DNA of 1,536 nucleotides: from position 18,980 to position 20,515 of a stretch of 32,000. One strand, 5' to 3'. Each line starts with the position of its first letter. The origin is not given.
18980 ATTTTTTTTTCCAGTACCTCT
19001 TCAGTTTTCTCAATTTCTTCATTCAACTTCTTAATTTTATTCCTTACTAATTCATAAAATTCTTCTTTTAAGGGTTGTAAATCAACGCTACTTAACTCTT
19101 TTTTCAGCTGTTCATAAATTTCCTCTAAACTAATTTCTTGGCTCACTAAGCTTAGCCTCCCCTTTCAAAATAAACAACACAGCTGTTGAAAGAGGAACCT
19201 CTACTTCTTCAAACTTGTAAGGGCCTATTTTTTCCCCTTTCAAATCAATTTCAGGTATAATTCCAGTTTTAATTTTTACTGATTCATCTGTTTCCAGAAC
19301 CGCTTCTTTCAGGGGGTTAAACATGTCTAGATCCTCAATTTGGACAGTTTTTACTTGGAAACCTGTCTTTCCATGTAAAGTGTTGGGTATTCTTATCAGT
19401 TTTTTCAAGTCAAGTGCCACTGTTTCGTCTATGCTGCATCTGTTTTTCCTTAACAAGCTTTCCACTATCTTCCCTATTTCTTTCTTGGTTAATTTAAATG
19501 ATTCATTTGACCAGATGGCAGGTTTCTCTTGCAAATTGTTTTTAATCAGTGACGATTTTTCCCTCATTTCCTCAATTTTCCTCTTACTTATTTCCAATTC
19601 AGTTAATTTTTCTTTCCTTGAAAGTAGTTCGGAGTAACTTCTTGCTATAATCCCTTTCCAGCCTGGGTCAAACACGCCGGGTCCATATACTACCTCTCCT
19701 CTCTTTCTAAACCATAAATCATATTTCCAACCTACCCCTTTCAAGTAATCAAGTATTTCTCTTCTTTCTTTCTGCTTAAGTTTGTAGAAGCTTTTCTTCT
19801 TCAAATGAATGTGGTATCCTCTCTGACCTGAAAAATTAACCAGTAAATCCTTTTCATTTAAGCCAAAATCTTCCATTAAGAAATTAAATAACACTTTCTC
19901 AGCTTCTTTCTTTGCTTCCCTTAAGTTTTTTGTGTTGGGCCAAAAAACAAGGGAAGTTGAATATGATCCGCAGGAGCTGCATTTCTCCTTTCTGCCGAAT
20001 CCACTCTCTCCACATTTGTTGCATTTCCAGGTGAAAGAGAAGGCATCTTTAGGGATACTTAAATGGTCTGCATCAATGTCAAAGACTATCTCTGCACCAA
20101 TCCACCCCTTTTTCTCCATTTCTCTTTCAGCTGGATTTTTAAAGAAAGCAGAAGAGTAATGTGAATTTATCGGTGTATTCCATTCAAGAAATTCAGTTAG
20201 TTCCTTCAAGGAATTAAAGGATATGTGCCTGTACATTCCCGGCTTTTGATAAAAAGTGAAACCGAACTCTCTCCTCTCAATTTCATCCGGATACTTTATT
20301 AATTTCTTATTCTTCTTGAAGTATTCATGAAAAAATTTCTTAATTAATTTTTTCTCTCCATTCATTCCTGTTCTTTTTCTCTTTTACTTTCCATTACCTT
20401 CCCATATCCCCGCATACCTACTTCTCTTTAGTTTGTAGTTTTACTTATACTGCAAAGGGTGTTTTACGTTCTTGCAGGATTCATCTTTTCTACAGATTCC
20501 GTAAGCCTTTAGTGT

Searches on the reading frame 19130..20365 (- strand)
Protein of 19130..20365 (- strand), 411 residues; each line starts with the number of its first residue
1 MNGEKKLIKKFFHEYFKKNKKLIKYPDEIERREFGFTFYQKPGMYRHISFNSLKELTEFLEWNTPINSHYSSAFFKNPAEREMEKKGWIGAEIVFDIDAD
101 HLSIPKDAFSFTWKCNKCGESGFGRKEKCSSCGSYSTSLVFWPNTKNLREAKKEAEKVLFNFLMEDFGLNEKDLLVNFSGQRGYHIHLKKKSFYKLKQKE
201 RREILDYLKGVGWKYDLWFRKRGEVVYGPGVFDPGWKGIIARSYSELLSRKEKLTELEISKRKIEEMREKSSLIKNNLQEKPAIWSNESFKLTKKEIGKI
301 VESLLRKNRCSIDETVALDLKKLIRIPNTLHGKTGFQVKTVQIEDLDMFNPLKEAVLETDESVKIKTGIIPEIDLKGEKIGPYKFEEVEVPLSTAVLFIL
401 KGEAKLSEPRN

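Call 7: find_encoding_contigs(protein=window:19130-20365:-, flank=10000, max_places=6)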
Protein window:19130-20365:- (411 aa): 2 contigs read that carry it; 2 places shown.
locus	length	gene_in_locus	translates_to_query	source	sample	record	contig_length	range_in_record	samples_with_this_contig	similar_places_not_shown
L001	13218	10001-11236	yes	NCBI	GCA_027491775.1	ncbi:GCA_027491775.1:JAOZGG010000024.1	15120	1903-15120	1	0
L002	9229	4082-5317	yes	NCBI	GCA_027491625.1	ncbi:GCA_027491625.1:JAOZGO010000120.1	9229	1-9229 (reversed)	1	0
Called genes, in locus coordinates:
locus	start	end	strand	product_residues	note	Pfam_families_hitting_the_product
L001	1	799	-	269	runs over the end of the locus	PF22082:TtuA_LIM_N (weak)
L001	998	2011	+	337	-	PF19238:Radical_SAM_2 (faint), PF04055:Radical_SAM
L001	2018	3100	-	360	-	PF26356:Pelota_N, PF03464:eRF1_2 (weak), PF03465:eRF1_3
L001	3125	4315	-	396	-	PF01751:Toprim (weak), PF13662:Toprim_4, PF13155:Toprim_2 (weak)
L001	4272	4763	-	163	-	PF01751:Toprim (weak), PF13662:Toprim_4 (weak)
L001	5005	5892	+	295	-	PF00557:Peptidase_M24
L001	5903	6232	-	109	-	-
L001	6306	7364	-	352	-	PF07431:DUF1512, PF23542:DUF1512_C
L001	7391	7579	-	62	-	-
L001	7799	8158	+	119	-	-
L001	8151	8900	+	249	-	PF00705:PCNA_N, PF02747:PCNA_C (weak)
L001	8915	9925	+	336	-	PF26466:DNA_primase_lrg_N (weak), PF04104:DNA_primase_lrg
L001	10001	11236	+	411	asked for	PF01896:DNA_primase_S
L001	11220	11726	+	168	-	PF22090:Gins51_C (weak)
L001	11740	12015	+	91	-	PF00935:Ribosomal_L44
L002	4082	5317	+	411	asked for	PF01896:DNA_primase_S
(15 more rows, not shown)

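Call 33: list_cluster_members(proteins=[window:19130-20365:-, window:11353-12600:+, window:21466-22215:-, window:24474-25364:-])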
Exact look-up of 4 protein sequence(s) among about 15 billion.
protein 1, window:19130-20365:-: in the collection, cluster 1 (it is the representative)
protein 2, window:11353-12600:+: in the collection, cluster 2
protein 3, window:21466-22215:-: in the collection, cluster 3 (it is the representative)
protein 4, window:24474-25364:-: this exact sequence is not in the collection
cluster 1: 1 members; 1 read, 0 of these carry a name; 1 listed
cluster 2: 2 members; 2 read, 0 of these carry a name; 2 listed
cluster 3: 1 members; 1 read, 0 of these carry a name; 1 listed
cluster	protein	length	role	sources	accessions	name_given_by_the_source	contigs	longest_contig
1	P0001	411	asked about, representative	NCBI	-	-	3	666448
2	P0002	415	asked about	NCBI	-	-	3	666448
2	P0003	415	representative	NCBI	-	-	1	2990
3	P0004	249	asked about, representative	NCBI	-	-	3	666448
